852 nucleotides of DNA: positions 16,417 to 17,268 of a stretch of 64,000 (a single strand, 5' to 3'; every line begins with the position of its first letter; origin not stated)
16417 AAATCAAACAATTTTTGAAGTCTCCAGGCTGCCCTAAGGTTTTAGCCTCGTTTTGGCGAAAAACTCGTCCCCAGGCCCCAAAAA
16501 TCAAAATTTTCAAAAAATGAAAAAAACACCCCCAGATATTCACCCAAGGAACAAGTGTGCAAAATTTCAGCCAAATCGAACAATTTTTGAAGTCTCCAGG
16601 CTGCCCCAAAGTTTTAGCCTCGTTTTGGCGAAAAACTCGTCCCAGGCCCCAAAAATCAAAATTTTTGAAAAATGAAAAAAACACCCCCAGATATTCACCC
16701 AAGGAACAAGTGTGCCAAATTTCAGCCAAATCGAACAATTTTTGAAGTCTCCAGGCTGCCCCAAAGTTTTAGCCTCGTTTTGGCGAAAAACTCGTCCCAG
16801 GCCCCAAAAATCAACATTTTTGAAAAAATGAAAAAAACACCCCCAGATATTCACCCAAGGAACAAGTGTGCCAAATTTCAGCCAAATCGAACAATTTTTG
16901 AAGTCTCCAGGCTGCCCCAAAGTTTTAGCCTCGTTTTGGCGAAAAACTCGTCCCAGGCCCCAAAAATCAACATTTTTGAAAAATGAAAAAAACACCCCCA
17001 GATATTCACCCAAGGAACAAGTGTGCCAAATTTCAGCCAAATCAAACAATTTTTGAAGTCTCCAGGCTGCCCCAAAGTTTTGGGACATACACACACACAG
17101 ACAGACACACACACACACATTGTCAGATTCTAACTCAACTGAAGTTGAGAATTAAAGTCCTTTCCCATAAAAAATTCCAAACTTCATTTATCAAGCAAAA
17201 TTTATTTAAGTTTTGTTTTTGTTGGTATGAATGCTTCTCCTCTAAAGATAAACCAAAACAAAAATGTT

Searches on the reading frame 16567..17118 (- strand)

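Call 29: search_protein_families(library=pfam, proteins=[window:16567-17118:-], max_evalue=0.01)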
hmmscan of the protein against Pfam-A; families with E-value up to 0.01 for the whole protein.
window:16567-17118:- (183 aa): 1 family
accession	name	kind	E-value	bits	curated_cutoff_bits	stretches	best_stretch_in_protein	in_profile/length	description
PF03083.21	MtN3_slv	-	0.0039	17.6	23.7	0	131-158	49-81/87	Sugar efflux transporter for intercellular exchange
